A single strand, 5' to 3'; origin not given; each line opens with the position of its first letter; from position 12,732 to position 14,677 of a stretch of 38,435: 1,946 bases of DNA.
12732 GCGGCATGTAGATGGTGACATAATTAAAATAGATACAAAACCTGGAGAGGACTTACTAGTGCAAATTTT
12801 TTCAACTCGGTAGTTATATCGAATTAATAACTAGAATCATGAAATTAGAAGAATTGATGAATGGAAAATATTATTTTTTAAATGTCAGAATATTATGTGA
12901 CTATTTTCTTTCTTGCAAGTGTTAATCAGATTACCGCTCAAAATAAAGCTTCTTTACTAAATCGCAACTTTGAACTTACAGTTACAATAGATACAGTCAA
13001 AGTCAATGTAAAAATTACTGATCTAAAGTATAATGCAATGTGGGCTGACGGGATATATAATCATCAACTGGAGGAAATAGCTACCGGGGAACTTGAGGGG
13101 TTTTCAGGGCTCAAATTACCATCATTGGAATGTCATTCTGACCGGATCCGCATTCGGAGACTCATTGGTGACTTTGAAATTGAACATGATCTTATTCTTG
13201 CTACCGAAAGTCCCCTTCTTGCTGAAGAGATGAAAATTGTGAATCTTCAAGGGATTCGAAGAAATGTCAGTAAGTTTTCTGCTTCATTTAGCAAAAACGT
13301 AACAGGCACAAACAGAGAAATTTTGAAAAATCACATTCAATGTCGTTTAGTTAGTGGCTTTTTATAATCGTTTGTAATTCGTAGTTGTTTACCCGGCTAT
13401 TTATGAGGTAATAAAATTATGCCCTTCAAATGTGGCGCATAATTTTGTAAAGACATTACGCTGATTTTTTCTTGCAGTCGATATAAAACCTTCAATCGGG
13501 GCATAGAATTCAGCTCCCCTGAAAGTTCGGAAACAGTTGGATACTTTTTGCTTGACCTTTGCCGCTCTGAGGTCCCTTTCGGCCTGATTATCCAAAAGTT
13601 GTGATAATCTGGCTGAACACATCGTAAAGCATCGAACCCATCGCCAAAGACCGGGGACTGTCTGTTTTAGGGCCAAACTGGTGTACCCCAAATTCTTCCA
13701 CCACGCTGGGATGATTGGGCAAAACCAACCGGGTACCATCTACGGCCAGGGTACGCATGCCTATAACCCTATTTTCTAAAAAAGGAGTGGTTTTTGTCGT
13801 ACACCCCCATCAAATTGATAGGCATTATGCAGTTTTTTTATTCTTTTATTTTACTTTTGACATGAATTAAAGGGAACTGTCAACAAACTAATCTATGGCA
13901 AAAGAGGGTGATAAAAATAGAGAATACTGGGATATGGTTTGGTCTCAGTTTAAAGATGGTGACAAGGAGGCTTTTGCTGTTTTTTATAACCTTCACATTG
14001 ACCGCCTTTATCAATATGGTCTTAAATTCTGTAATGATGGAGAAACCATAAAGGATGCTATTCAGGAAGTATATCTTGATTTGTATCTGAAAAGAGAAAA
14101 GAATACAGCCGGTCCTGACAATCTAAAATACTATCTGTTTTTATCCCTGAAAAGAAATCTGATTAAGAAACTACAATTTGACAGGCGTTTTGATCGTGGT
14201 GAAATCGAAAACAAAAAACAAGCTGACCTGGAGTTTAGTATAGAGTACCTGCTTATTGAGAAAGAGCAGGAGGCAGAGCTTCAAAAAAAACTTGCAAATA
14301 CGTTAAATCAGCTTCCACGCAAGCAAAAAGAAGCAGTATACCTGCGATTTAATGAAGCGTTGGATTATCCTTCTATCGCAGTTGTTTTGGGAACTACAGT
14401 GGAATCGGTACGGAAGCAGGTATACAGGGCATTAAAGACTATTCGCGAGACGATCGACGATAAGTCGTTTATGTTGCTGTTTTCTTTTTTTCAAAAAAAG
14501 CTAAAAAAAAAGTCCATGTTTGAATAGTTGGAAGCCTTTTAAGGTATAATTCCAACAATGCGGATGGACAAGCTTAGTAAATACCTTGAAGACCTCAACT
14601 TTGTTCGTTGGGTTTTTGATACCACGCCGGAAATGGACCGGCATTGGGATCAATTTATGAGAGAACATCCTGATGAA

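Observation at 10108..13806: AT-rich 3.7-kb cassette bounded by a 45-bp imperfect inverted repeat, sitting between the two PULs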

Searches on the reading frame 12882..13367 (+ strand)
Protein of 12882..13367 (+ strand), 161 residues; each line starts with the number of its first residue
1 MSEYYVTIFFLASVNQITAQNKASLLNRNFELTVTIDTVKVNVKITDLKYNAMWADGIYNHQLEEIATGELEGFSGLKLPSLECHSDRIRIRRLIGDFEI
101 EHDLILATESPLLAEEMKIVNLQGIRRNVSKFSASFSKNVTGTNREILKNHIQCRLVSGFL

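Call 7: search_protein_families(library=pfam, proteins=[window:12882-13367:+], max_evalue=0.01)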
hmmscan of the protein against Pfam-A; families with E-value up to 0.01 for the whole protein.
window:12882-13367:+ (161 aa): 0 families

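Call 8: search_protein_families(library=ncbifam, proteins=[window:12882-13367:+], max_evalue=0.01)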
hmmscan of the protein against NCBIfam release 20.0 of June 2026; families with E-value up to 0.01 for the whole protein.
window:12882-13367:+ (161 aa): 0 families

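Call 52: search_protein_representatives(protein=window:12882-13337:+)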
Query: 152 residues. Proteins with E-value up to 0.001 (for the whole library): 8; up to 1e-10: 4; up to 1e-30: 2. The best 8 are listed.
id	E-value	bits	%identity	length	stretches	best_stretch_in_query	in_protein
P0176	7.1e-93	324.2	100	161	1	1-152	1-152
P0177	9.7e-37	142.4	49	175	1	8-151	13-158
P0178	1.2e-26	109.7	41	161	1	9-146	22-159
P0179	2.8e-13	66.4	35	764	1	20-148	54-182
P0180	1.5e-07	47.9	30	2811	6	28-92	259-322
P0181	9.5e-07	45.3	30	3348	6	28-92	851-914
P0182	5.5e-05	39.6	27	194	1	22-148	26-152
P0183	3.1e-04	37.1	24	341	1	11-150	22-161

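Call 53: search_protein_families(library=pfam, proteins=[P0179, P0177, P0178, P0183, P0182], max_evalue=0.01)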
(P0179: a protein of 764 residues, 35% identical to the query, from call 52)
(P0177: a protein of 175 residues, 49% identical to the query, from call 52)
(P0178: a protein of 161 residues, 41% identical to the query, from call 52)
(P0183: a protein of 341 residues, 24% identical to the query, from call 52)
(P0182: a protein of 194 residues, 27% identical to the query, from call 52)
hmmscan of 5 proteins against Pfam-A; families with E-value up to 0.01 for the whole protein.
P0179 (764 aa): 0 families

P0177 (175 aa): 0 families

P0178 (161 aa): 0 families

P0183 (341 aa): 0 families

P0182 (194 aa): 0 families

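Call 74: find_encoding_contigs(protein=P0177, flank=8000, max_places=6)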
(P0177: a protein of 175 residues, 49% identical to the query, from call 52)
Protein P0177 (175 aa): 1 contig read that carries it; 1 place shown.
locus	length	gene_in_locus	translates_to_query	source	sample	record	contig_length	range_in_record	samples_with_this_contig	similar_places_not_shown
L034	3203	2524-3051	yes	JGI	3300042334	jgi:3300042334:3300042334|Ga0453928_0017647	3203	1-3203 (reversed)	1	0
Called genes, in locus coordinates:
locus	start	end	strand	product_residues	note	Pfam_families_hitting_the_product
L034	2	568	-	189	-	?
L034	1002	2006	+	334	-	PF13936:HTH_38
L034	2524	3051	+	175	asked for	-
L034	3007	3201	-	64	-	?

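Call 83: search_protein_families(library=pfam, proteins=[L034:3007-3201:-, L034:1002-2006:+], max_evalue=0.001)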
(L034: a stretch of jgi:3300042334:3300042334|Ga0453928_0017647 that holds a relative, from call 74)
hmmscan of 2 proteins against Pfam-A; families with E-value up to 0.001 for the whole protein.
L034:3007-3201:- (64 aa): 0 families

L034:1002-2006:+ (334 aa): 4 families
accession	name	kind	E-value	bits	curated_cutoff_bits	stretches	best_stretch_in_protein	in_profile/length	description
PF13936.12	HTH_38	-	1.6e-12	47.3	27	1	5-47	2-44/44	Helix-turn-helix domain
PF00665.32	rve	-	7e-05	23.5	32.6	1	184-270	7-101/102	Integrase core domain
PF13384.12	HTH_23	-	0.00023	21.3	24.6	1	9-46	3-40/50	Homeodomain-like domain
PF01381.28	HTH_3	-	0.00033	21.1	23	0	20-42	6-28/55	Helix-turn-helix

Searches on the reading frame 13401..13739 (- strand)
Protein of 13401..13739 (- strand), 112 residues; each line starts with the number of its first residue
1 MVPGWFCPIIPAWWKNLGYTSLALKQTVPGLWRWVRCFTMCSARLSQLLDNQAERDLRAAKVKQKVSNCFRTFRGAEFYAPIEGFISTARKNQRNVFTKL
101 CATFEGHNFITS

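Call 7: search_protein_families(library=pfam, proteins=[window:13401-13739:-], max_evalue=0.01)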
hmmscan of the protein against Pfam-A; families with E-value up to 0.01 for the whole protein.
window:13401-13739:- (112 aa): 1 family
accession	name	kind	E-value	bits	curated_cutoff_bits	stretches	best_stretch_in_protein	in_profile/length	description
PF03050.20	DDE_Tnp_IS66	-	0.00044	20.2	23.1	1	33-77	239-283/284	Transposase IS66 family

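Call 8: search_protein_families(library=ncbifam, proteins=[window:13401-13739:-], max_evalue=0.01)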
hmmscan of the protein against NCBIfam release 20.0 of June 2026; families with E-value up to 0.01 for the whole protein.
window:13401-13739:- (112 aa): 1 family
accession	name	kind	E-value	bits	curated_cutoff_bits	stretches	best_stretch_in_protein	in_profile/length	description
NF033517.1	transpos_IS66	equivalog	2.2e-13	50.1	180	1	48-106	328-386/387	IS66 family transposase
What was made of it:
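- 13381..13591 (-): 3' end of an IS66-family element: the last ~63 codons of the transposase, a stop at 13401-13403, and the element's own terminal repeat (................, 13381 onward on the + strand). NCBIfam IS66, 2.2e-13 (call 8).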

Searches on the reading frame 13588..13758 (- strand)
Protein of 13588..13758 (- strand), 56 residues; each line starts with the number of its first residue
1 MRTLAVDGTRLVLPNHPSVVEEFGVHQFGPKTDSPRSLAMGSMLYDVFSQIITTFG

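Call 7: search_protein_families(library=pfam, proteins=[window:13588-13758:-], max_evalue=0.01)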
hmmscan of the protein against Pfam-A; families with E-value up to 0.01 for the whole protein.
window:13588-13758:- (56 aa): 0 families

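Call 8: search_protein_families(library=ncbifam, proteins=[window:13588-13758:-], max_evalue=0.01)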
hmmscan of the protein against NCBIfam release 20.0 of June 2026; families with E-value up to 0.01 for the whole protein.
window:13588-13758:- (56 aa): 0 families

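Call 70: search_protein_families(library=ncbifam, proteins=[window:13591-13758:-], max_evalue=0.01)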
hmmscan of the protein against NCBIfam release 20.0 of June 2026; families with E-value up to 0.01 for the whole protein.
window:13591-13758:- (56 aa): 0 families

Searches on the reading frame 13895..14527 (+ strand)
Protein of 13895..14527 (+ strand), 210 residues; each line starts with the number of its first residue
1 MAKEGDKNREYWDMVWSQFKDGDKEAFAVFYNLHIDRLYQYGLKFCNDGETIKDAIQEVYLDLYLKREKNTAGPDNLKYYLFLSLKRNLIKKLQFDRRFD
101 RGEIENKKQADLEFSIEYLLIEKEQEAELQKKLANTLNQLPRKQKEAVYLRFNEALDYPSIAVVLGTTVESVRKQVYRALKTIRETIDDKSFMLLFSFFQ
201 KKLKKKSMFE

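Call 7: search_protein_families(library=pfam, proteins=[window:13895-14527:+], max_evalue=0.01)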
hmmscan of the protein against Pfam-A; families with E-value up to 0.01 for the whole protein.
window:13895-14527:+ (210 aa): 3 families
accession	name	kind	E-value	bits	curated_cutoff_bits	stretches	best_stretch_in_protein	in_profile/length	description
PF08281.18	Sigma70_r4_2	-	7.4e-13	48.4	25.7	1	132-182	3-53/54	Sigma-70, region 4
PF04545.22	Sigma70_r4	-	4.1e-07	29.9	24.1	1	137-185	2-50/50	Sigma-70, region 4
PF04542.20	Sigma70_r2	-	8.4e-07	29.1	24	1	31-94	2-66/71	Sigma-70 region 2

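Call 56: find_encoding_contigs(protein=window:13895-14527:+, flank=6000, max_places=10)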
Protein window:13895-14527:+ (210 aa): 7 contigs read that carry it; 5 places shown.
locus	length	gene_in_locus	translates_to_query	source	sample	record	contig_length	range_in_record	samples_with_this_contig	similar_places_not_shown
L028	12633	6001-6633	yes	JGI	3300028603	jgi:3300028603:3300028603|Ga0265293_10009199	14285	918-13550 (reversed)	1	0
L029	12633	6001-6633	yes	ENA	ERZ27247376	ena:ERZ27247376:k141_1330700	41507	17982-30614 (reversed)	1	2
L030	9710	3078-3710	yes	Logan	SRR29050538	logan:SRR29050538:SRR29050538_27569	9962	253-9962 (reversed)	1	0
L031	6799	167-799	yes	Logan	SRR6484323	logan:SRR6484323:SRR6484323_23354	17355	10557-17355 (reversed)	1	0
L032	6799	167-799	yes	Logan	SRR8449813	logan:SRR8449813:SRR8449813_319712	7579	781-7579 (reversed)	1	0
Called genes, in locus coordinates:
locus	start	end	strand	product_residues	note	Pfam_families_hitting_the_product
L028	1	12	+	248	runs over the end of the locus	?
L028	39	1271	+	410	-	PF16323:DUF4959, PF17166:DUF5126, PF16391:DUF5000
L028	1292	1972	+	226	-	PF16389:DUF4998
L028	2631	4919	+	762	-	PF22124:Glyco_hydro_95_cat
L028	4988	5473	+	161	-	-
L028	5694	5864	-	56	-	-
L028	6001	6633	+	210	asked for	PF04542:Sigma70_r2 (weak), PF08281:Sigma70_r4_2, PF04545:Sigma70_r4 (weak)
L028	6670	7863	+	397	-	PF04773:FecR, PF16344:FecR_C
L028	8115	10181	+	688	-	PF01804:Penicil_amidase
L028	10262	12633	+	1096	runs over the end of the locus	?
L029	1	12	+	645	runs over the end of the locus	PF14322:SusD-like_3, PF07980:SusD_RagB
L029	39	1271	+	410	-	PF16323:DUF4959, PF17166:DUF5126, PF16391:DUF5000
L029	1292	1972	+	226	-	PF16389:DUF4998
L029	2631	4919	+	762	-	PF22124:Glyco_hydro_95_cat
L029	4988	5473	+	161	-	-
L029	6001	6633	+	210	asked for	PF04542:Sigma70_r2 (weak), PF08281:Sigma70_r4_2, PF04545:Sigma70_r4 (weak)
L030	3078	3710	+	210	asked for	PF04542:Sigma70_r2 (weak), PF08281:Sigma70_r4_2, PF04545:Sigma70_r4 (weak)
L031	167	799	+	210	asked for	PF04542:Sigma70_r2 (weak), PF08281:Sigma70_r4_2, PF04545:Sigma70_r4 (weak)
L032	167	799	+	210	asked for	PF04542:Sigma70_r2 (weak), PF08281:Sigma70_r4_2, PF04545:Sigma70_r4 (weak)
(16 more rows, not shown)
